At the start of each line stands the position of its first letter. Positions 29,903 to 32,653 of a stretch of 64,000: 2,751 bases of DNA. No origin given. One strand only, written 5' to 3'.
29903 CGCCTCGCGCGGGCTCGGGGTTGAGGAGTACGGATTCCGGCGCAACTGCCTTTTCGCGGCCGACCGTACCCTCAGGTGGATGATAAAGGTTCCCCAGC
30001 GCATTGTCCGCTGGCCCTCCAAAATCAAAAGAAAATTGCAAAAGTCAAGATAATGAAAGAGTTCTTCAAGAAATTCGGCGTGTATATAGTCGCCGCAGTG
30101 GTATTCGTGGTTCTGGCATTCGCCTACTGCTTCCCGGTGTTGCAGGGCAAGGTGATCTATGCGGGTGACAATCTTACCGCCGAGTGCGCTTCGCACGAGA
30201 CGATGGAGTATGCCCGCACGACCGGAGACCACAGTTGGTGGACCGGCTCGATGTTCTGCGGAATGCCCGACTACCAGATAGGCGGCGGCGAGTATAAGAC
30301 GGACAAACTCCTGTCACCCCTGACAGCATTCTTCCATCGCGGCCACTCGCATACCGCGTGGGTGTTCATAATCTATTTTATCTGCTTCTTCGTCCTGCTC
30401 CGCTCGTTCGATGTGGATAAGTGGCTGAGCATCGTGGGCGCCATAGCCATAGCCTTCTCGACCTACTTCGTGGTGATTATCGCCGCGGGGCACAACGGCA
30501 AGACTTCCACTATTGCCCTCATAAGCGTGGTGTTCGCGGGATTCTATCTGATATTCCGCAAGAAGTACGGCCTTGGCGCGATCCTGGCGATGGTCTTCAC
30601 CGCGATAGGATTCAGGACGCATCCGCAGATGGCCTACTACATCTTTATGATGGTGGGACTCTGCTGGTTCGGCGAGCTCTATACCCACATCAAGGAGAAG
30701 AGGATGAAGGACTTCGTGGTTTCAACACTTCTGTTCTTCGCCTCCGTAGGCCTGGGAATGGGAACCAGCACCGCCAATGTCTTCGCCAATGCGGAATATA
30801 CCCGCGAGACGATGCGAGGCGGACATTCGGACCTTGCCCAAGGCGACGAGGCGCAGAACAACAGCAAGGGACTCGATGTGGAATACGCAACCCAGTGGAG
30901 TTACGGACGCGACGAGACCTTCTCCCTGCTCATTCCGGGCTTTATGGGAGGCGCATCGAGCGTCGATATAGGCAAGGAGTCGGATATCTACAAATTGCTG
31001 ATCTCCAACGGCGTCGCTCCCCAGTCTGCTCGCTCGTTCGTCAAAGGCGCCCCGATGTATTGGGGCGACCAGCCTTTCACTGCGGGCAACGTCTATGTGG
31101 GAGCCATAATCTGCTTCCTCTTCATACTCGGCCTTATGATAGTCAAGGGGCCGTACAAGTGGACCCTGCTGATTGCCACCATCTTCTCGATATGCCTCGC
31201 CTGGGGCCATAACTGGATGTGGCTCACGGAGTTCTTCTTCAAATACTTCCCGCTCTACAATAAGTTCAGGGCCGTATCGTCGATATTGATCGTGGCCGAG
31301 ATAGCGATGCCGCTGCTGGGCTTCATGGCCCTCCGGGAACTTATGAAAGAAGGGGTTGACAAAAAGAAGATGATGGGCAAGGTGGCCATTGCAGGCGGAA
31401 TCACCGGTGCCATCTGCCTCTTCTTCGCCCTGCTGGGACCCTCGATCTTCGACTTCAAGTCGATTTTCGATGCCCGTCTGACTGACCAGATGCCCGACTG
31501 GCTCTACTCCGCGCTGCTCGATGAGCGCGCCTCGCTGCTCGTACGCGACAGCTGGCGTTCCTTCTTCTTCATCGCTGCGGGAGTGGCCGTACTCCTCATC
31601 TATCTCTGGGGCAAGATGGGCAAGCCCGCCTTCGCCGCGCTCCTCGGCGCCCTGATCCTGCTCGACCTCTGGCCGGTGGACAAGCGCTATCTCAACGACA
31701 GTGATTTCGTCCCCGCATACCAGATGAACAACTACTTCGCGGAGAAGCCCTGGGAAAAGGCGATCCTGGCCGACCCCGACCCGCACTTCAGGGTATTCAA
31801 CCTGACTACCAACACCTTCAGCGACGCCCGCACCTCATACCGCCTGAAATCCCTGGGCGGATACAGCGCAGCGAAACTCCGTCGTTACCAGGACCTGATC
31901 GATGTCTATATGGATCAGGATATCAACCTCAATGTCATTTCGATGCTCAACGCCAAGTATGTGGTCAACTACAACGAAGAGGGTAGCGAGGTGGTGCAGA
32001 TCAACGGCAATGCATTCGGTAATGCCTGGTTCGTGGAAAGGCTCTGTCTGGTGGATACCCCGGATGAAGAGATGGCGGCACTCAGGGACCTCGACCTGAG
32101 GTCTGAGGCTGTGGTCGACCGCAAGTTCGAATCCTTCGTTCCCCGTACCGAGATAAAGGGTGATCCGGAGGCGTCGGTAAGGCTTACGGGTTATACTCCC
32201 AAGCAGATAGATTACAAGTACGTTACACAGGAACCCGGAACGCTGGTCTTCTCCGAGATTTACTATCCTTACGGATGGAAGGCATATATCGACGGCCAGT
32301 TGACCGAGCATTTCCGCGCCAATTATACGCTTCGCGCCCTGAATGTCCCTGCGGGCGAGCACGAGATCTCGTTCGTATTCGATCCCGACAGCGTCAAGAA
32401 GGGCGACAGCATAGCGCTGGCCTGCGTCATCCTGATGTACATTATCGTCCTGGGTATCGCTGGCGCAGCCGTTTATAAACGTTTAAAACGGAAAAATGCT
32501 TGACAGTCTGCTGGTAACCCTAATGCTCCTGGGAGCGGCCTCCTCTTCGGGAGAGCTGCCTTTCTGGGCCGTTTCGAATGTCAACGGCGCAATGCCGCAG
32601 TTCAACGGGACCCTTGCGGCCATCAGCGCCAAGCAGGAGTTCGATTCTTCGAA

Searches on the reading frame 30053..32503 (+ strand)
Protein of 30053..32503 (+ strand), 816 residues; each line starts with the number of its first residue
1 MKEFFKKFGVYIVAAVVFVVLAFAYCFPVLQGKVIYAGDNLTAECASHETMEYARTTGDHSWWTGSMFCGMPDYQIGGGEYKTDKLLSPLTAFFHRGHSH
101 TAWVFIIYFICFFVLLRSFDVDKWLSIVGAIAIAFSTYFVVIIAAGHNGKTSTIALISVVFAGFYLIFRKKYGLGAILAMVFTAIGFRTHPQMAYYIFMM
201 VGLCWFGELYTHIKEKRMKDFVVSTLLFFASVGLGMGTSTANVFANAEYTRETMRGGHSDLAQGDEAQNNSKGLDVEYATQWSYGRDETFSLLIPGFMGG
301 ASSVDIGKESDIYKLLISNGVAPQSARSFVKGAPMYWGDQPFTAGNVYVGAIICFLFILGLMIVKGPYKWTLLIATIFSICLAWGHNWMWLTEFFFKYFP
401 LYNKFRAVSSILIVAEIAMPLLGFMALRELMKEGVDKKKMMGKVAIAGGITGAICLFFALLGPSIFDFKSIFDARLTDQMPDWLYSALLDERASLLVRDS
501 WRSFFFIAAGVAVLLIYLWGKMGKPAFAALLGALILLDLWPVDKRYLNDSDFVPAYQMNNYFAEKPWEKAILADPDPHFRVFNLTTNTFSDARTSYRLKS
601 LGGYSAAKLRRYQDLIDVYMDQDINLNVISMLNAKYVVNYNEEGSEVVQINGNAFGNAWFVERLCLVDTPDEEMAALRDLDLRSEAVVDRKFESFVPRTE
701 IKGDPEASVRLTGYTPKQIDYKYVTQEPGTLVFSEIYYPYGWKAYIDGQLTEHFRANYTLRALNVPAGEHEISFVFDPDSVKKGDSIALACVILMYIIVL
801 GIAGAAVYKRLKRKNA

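Call 75: search_protein_families(library=pfam, proteins=[window:30053-32503:+], max_evalue=0.00001)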
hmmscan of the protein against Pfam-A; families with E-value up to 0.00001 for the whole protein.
window:30053-32503:+ (816 aa): 1 family
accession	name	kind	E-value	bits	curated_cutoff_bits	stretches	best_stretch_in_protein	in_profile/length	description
PF09586.16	YfhO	-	8.5e-07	28.2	28.5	1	707-784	754-831/835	Bacterial membrane protein YfhO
